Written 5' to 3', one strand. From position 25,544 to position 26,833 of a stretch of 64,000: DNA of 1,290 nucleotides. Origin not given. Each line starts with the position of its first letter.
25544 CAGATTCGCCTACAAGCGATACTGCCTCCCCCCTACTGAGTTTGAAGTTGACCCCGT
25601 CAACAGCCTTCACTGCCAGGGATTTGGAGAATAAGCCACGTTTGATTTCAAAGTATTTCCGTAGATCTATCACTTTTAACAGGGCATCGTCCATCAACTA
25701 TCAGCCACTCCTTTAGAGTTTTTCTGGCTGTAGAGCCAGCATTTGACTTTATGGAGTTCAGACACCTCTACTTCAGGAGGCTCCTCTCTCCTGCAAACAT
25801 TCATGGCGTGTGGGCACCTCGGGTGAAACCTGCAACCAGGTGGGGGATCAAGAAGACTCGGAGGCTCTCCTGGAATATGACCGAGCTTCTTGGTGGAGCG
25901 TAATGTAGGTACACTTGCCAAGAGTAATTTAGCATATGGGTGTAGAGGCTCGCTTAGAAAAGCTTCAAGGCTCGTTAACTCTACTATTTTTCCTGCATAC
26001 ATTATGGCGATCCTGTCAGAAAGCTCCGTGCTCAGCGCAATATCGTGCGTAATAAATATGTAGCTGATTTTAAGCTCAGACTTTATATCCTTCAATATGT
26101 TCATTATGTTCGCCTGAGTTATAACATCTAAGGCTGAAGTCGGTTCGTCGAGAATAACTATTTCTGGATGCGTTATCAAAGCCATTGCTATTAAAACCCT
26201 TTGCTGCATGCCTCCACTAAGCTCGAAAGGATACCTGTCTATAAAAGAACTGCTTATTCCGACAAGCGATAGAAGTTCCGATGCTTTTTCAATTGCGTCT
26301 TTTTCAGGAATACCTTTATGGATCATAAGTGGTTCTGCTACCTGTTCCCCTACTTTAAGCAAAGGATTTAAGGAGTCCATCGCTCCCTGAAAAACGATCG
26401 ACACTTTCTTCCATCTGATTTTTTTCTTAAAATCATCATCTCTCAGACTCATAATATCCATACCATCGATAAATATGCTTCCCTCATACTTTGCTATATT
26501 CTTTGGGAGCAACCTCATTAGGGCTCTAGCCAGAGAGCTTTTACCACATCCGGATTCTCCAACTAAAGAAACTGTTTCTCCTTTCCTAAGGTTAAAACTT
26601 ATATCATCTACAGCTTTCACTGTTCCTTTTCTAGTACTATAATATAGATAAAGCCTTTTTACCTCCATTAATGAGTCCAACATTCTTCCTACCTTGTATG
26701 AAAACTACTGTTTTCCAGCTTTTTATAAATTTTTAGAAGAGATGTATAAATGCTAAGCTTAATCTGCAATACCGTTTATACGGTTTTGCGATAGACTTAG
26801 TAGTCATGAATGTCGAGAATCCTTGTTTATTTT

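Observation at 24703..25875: Identical 168-bp segments form the 3' ends of the two adjacent ABC ATPase genes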

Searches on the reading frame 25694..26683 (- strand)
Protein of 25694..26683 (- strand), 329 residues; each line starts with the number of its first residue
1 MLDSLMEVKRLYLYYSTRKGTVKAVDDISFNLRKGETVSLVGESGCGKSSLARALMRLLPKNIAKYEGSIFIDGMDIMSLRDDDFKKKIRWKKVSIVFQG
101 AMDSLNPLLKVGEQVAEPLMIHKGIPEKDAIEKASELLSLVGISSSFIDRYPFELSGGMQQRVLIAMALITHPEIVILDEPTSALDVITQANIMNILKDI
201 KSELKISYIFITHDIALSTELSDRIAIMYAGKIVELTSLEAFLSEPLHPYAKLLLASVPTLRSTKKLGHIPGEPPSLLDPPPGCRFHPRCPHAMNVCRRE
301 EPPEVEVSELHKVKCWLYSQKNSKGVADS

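Call 5: search_protein_families(library=pfam, proteins=[window:25694-26683:-])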
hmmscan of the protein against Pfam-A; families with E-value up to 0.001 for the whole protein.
window:25694-26683:- (329 aa): 9 families
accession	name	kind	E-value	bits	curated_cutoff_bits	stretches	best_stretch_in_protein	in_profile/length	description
PF00005.33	ABC_tran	-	9.9e-32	110.8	25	1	26-183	2-137/137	ABC transporter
PF08352.17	oligo_HPY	-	1.9e-19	70.3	27.1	1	234-297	1-65/65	Oligopeptide/dipeptide transporter, C-terminal region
PF13304.12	AAA_21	-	3.2e-08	34.4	27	1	150-217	233-302/304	AAA domain, putative AbiEii toxin, Type IV TA system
PF02463.25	SMC_N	-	7e-06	26.1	40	1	37-223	26-207/220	RecF/RecN/SMC N terminal domain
PF13191.12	AAA_16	-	0.00022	22.2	32.6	1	33-62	20-51/167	AAA ATPase domain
PF05621.17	TniB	-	0.00024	21.1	22.4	0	171-212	118-161/189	Bacterial TniB protein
PF03193.22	RsgA_GTPase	-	0.00029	21.2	30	1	15-57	87-128/174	RsgA GTPase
PF13175.12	AAA_15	-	0.0006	20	32.1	0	25-90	14-78/374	AAA ATPase domain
PF07728.20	AAA_5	-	0.00081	19.9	22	0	38-92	2-56/139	AAA domain (dynein-related subfamily)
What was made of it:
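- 25694..26683 (-): OppD-like ABC ATPase gene, 329 aa. Pfam ABC_tran 9.9e-32 and oligo_HPY 1.9e-19 (call 5).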

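Call 9: find_encoding_contigs(protein=window:25694-26683:-, flank=6000, max_places=10)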
Protein window:25694-26683:- (329 aa): 2 contigs read that carry it; 2 places shown.
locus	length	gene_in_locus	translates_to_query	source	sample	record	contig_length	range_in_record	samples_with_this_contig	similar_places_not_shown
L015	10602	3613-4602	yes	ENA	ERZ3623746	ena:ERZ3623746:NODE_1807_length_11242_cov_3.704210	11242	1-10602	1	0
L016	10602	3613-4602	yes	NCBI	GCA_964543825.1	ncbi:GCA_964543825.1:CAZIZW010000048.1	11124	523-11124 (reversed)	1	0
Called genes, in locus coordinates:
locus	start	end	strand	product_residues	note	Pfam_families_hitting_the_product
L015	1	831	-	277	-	?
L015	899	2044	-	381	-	PF00248:Aldo_ket_red, PF13183:Fer4_8 (weak), PF13187:Fer4_9, PF13534:Fer4_17 (weak)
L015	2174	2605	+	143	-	PF08973:TM1506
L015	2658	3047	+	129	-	PF13340:DUF4096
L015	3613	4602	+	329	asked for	PF02463:SMC_N (faint), PF00005:ABC_tran, PF13304:AAA_21 (weak), PF08352:oligo_HPY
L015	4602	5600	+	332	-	PF00005:ABC_tran, PF08352:oligo_HPY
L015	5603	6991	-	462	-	PF00528:BPD_transp_1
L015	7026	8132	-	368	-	PF00528:BPD_transp_1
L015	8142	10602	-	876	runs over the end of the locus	PF00496:SBP_bac_5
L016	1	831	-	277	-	?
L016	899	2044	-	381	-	PF00248:Aldo_ket_red, PF13183:Fer4_8 (weak), PF13187:Fer4_9, PF13534:Fer4_17 (weak)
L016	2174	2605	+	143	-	PF08973:TM1506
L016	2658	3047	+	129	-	PF13340:DUF4096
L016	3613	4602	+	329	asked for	PF02463:SMC_N (faint), PF00005:ABC_tran, PF13304:AAA_21 (weak), PF08352:oligo_HPY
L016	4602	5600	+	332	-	PF00005:ABC_tran, PF08352:oligo_HPY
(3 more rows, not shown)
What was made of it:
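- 24696..25697 (-): OppF-like ABC ATPase gene, 333 aa from a TTG start. The likely start is the ATG one codon later, which overlaps the OppD stop (TGATG). Called as 332 aa in L015 (call 9).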

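Call 13: find_homologous_proteins(query=window:25694-26683:-, max_evalue=1e-60)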
Query window:25694-26683:- (329 aa): 7512 proteins with E <= 1e-60 among 8000 candidates; the best 120 are listed.
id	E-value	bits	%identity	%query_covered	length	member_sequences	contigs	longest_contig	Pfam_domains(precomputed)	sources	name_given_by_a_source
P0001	1.1e-213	726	100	100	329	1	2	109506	PF00005.34,PF02463.26,PF08352.18,PF13304.13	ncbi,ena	ncbi:MAG: ABC transporter ATP-binding protein [Thermoproteota archaeon]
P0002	3.3e-198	675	92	100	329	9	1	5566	PF00005.34,PF02463.26,PF08352.18,PF13304.13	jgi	jgi:peptide/nickel transport system ATP-binding protein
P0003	9.5e-191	651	93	96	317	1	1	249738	PF00005.34,PF02463.26,PF08352.18,PF13304.13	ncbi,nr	ncbi:MAG: ABC transporter ATP-binding protein, partial [Thaumarchaeota archaeon]|nr:ABC transporter 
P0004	1.2e-190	650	90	97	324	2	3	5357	PF00005.34,PF02463.26,PF08352.18,PF13304.13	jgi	jgi:peptide/nickel transport system ATP-binding protein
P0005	1.1e-187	640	88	98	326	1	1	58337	PF00005.34,PF02463.26,PF08352.18,PF13304.13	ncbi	ncbi:MAG: ABC transporter ATP-binding protein [Thermoproteota archaeon]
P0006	2.1e-187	640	87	99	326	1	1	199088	PF00005.34,PF02463.26,PF08352.18,PF13304.13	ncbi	ncbi:MAG: ABC transporter ATP-binding protein [Thermoproteota archaeon]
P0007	2.8e-185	633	88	98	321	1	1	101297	PF00005.34,PF02463.26,PF08352.18,PF13304.13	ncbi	ncbi:MAG: ABC transporter ATP-binding protein [Thermoproteota archaeon]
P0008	3.9e-184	629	87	98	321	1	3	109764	PF00005.34,PF02463.26,PF08352.18,PF13304.13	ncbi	ncbi:MAG: ABC transporter ATP-binding protein [Thermoproteota archaeon]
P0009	5.6e-184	628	86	98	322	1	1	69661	PF00005.34,PF02463.26,PF08352.18,PF13304.13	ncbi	ncbi:MAG: ABC transporter ATP-binding protein [Thermoproteota archaeon]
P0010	6.1e-178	609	89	93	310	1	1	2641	PF00005.34,PF02463.26,PF08352.18,PF13304.13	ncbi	ncbi:MAG: ABC transporter ATP-binding protein, partial [Thermoproteota archaeon]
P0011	8.0e-168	575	90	88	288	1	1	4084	PF00005.34,PF02463.26,PF08352.18,PF13304.13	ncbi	ncbi:MAG: ABC transporter ATP-binding protein, partial [Thermoproteota archaeon]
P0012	1.2e-155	535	89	84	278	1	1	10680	PF00005.34,PF02463.26,PF08352.18,PF13304.13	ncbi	ncbi:MAG: ABC transporter ATP-binding protein, partial [Thermoproteota archaeon]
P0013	1.3e-144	499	67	96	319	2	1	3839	PF00005.34,PF13401.13,PF02463.26,PF08352.18,PF13304.13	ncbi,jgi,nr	ncbi:MAG: ABC transporter ATP-binding protein [Thermoprotei archaeon]|nr:MAG: ABC transporter ATP-bi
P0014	3.6e-144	498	67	97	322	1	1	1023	PF00005.34,PF02463.26,PF08352.18,PF13304.13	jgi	-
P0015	1.3e-143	496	66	96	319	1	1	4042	PF00005.34,PF13401.13,PF02463.26,PF08352.18,PF13304.13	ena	-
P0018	1.7e-142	492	66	96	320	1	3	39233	PF00005.34,PF02463.26,PF08352.18,PF13304.13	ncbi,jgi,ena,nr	ncbi:MAG: ABC transporter ATP-binding protein [Thermoprotei archaeon]|nr:MAG: ABC transporter ATP-bi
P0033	4.9e-141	487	66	97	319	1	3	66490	PF00005.34,PF02463.26,PF08352.18,PF13304.13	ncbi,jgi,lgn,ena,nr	ncbi:MAG: peptide ABC transporter ATPase [Candidatus Bathyarchaeota archaeon B26-2]|nr:MAG: peptide 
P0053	3.2e-139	481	63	97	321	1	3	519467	PF00005.34,PF02463.26,PF08352.18,PF13304.13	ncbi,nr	ncbi:MAG: ABC transporter ATP-binding protein [Thermofilaceae archaeon]|nr:ABC transporter ATP-bindi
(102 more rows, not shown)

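Call 14: find_encoding_contigs(protein=P0005, flank=3000, max_places=2)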
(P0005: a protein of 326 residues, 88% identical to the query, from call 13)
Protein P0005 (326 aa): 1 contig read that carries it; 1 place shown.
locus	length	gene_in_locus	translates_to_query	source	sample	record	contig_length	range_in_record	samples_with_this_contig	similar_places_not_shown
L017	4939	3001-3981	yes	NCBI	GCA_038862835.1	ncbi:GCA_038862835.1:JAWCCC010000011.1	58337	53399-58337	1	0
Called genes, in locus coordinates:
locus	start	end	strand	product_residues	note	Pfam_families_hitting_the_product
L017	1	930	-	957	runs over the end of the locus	PF06165:GH94_b-supersand, PF17167:Glyco_hydro_94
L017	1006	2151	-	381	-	PF00248:Aldo_ket_red, PF13183:Fer4_8 (weak), PF13187:Fer4_9, PF13237:Fer4_10 (faint), PF13534:Fer4_17 (weak)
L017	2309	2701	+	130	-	PF08973:TM1506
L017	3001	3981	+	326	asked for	PF02463:SMC_N (weak), PF00005:ABC_tran, PF13304:AAA_21 (weak), PF08352:oligo_HPY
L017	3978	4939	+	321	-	PF00005:ABC_tran, PF08352:oligo_HPY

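Call 15: find_encoding_contigs(protein=P0006, flank=3000, max_places=2)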
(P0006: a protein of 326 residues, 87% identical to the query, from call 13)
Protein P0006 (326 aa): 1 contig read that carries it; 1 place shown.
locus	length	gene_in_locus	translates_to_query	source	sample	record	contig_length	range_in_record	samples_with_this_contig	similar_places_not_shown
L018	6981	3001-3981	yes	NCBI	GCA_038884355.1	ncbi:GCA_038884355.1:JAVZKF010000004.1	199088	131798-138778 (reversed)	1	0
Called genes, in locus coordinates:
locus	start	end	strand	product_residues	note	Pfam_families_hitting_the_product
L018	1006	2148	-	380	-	PF00248:Aldo_ket_red, PF13183:Fer4_8 (weak), PF13187:Fer4_9, PF13534:Fer4_17 (weak)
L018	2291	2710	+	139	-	PF08973:TM1506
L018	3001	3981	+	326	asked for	PF02463:SMC_N (faint), PF00005:ABC_tran, PF13304:AAA_21 (weak), PF08352:oligo_HPY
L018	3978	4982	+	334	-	PF00005:ABC_tran, PF08352:oligo_HPY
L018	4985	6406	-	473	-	PF00528:BPD_transp_1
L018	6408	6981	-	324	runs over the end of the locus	PF00528:BPD_transp_1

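Call 16: find_encoding_contigs(protein=P0007, flank=3000, max_places=2)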
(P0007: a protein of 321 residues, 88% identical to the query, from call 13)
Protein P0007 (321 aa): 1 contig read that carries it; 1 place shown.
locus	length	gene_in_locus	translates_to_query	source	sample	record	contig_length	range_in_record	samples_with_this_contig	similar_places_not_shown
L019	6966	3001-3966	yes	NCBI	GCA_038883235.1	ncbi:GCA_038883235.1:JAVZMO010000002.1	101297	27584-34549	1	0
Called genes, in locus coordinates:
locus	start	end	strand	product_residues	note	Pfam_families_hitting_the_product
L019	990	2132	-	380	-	PF00248:Aldo_ket_red, PF13183:Fer4_8 (weak), PF13187:Fer4_9, PF13534:Fer4_17 (weak)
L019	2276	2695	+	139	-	PF08973:TM1506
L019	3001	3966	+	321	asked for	PF02463:SMC_N (weak), PF00005:ABC_tran, PF13304:AAA_21 (weak), PF08352:oligo_HPY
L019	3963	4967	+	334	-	PF00005:ABC_tran, PF08352:oligo_HPY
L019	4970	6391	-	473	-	PF00528:BPD_transp_1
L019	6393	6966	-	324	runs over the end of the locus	PF00528:BPD_transp_1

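Call 17: find_encoding_contigs(protein=P0008, flank=3000, max_places=3)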
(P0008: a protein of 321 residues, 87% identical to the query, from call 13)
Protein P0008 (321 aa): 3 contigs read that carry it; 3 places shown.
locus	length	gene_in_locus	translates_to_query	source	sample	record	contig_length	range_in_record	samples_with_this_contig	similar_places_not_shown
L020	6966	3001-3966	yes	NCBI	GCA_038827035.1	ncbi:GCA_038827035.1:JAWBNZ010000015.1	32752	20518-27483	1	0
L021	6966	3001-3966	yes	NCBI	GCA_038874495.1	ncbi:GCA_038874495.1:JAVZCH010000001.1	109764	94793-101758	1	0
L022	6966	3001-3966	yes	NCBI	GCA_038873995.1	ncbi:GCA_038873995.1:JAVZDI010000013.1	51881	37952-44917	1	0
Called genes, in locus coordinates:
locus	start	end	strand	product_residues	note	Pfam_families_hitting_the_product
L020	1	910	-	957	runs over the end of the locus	PF06165:GH94_b-supersand, PF17167:Glyco_hydro_94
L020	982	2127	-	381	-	PF00248:Aldo_ket_red, PF13183:Fer4_8 (weak), PF13187:Fer4_9, PF13534:Fer4_17 (weak)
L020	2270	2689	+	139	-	PF08973:TM1506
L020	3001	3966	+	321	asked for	PF02463:SMC_N (weak), PF00005:ABC_tran, PF13304:AAA_21 (weak), PF08352:oligo_HPY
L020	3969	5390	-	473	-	PF00528:BPD_transp_1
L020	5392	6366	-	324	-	PF00528:BPD_transp_1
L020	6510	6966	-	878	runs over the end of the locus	PF00496:SBP_bac_5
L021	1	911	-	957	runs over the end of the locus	PF06165:GH94_b-supersand, PF17167:Glyco_hydro_94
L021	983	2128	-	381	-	PF00248:Aldo_ket_red, PF13183:Fer4_8 (weak), PF13187:Fer4_9, PF13534:Fer4_17 (weak)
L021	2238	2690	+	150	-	PF08973:TM1506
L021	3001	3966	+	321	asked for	PF02463:SMC_N (weak), PF00005:ABC_tran, PF13304:AAA_21 (weak), PF08352:oligo_HPY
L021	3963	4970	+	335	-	PF00005:ABC_tran, PF08352:oligo_HPY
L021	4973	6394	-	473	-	PF00528:BPD_transp_1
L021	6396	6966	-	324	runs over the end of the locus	PF00528:BPD_transp_1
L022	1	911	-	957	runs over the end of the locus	PF06165:GH94_b-supersand, PF17167:Glyco_hydro_94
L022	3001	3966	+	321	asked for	PF02463:SMC_N (weak), PF00005:ABC_tran, PF13304:AAA_21 (weak), PF08352:oligo_HPY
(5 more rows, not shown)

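Call 19: find_encoding_contigs(protein=P0009, flank=3000, max_places=2)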
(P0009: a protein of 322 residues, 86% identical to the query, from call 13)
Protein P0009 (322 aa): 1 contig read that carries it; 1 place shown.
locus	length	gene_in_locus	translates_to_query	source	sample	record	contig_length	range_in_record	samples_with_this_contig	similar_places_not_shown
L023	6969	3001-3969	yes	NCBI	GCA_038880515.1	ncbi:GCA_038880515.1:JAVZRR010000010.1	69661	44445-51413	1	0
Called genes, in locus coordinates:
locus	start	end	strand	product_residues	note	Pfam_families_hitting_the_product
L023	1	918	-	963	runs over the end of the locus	PF06165:GH94_b-supersand, PF17167:Glyco_hydro_94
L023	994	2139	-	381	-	PF00248:Aldo_ket_red, PF13183:Fer4_8 (weak), PF13187:Fer4_9, PF13237:Fer4_10 (faint), PF13534:Fer4_17 (weak)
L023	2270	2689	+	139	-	PF08973:TM1506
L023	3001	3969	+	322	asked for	PF00005:ABC_tran, PF02463:SMC_N (weak), PF13304:AAA_21 (weak), PF08352:oligo_HPY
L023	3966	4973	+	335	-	PF00005:ABC_tran, PF08352:oligo_HPY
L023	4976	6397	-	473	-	PF00528:BPD_transp_1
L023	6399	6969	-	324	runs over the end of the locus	PF00528:BPD_transp_1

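Call 20: find_encoding_contigs(protein=P0003, flank=3000, max_places=2)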
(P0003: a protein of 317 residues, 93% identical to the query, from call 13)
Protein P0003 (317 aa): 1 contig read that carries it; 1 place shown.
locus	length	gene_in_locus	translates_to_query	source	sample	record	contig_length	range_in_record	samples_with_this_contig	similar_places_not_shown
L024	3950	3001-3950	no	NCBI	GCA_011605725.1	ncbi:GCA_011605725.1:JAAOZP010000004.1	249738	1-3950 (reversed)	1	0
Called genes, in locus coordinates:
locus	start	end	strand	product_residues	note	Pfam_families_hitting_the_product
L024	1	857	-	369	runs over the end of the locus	PF01916:DS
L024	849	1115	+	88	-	-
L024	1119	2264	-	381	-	PF00248:Aldo_ket_red, PF13183:Fer4_8 (weak), PF13187:Fer4_9, PF13534:Fer4_17 (weak)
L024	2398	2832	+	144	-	PF08973:TM1506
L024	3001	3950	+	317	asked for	PF00005:ABC_tran, PF02463:SMC_N (faint), PF13304:AAA_21 (weak), PF08352:oligo_HPY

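Call 21: find_encoding_contigs(protein=P0002, flank=3000, max_places=2)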
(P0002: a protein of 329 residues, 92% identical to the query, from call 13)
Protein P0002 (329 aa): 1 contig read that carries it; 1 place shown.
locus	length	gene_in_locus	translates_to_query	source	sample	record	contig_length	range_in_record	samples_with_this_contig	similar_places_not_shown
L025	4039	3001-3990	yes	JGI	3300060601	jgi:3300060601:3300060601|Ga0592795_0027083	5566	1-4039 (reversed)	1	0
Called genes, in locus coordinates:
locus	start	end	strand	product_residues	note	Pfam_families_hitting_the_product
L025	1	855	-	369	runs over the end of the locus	PF01916:DS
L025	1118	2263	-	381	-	PF00248:Aldo_ket_red, PF13183:Fer4_8 (weak), PF13187:Fer4_9, PF13534:Fer4_17 (weak)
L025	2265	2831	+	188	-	PF08973:TM1506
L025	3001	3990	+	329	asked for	PF00005:ABC_tran, PF02463:SMC_N (faint), PF13304:AAA_21 (weak), PF08352:oligo_HPY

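Call 22: find_encoding_contigs(protein=P0004, flank=3000, max_places=3)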
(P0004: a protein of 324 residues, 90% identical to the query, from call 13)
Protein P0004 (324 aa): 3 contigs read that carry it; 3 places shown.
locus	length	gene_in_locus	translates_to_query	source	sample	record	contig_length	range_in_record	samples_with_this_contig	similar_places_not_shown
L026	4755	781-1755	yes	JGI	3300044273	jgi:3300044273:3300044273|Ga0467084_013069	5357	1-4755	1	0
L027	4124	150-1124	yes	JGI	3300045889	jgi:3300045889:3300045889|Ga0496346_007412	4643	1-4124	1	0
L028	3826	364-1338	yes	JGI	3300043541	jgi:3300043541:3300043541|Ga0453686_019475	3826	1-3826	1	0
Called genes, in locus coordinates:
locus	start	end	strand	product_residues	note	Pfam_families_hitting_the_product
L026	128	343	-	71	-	-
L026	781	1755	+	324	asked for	PF00005:ABC_tran, PF02463:SMC_N (faint), PF13304:AAA_21 (weak), PF08352:oligo_HPY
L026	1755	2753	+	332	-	PF00005:ABC_tran, PF08352:oligo_HPY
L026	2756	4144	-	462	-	PF00528:BPD_transp_1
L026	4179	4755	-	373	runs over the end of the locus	PF00528:BPD_transp_1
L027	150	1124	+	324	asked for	PF00005:ABC_tran, PF02463:SMC_N (faint), PF13304:AAA_21 (weak), PF08352:oligo_HPY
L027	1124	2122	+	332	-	PF00005:ABC_tran, PF08352:oligo_HPY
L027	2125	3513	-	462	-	PF00528:BPD_transp_1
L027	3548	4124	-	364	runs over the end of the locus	?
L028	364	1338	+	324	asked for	PF00005:ABC_tran, PF02463:SMC_N (faint), PF13304:AAA_21 (weak), PF08352:oligo_HPY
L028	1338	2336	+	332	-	PF00005:ABC_tran, PF08352:oligo_HPY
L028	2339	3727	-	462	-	PF00528:BPD_transp_1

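Call 30: find_related_loci(query=A1, collection=metagenome_contigs, flank=2500)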
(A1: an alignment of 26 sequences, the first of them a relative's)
Query A1 (329 aa) in metagenome_contigs; peptide patterns used: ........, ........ (x = any residue, [..] = any of these).
600 stretches matched a pattern (row limit reached: there are more); 599 encode a relative of the query (tblastn E <= 1e-3); the best 80 are kept; 80 distinct loci.
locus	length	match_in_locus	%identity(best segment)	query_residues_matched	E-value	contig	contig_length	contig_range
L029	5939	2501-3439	54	5-319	4e-117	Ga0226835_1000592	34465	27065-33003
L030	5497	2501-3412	56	14-319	2e-117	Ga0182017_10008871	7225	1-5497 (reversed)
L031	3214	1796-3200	52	5-320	8e-118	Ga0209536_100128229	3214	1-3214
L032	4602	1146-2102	44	1-317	4e-87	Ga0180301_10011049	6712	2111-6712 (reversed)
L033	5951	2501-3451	45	2-319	5e-86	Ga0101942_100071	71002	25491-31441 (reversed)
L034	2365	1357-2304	43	4-320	1e-88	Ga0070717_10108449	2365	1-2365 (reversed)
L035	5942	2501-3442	43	5-318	3e-84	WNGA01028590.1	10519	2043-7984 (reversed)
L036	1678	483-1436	44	1-318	3e-88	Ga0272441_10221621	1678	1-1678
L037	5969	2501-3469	41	6-324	2e-82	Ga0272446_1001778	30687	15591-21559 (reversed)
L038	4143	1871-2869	41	1-329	5e-82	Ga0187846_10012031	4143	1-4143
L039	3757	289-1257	43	1-321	8e-81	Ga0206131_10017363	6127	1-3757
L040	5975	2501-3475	40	4-321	3e-80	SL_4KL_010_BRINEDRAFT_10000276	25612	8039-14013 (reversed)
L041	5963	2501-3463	43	3-324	3e-80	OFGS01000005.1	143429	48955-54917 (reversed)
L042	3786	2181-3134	40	5-323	7e-80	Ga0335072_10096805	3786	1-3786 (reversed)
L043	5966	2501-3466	40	4-323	1e-78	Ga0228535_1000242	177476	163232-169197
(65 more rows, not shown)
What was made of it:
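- Tried and rejected: It therefore gave a background set rather than close relatives (call 30).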

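Call 33: find_encoding_contigs(protein=P0018, flank=3000, max_places=3)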
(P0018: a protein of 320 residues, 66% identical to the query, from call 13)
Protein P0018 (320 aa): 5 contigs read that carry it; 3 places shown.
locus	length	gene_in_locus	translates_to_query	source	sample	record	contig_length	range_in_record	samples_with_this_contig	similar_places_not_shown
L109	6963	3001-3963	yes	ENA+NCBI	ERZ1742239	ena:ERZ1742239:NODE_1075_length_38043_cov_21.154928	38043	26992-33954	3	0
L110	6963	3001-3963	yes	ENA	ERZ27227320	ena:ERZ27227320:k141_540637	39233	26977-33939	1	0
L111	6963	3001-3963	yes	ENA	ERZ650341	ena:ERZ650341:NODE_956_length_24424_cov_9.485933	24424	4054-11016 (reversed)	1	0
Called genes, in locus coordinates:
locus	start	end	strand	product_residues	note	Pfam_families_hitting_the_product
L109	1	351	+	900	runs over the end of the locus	PF00496:SBP_bac_5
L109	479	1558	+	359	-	PF00528:BPD_transp_1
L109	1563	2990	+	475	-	PF00528:BPD_transp_1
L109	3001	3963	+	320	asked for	PF00005:ABC_tran, PF02463:SMC_N (weak), PF13304:AAA_21 (weak), PF08352:oligo_HPY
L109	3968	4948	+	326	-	PF00005:ABC_tran, PF13304:AAA_21 (faint), PF08352:oligo_HPY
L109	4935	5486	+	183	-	-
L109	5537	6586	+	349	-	-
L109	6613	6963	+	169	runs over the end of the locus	PF01750:HycI (weak)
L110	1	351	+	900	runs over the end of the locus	PF00496:SBP_bac_5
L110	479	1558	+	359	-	PF00528:BPD_transp_1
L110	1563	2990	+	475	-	PF00528:BPD_transp_1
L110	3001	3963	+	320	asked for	PF00005:ABC_tran, PF02463:SMC_N (weak), PF13304:AAA_21 (weak), PF08352:oligo_HPY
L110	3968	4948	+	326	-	PF00005:ABC_tran, PF13304:AAA_21 (faint), PF08352:oligo_HPY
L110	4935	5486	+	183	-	-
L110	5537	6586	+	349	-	-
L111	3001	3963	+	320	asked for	PF00005:ABC_tran, PF02463:SMC_N (weak), PF13304:AAA_21 (weak), PF08352:oligo_HPY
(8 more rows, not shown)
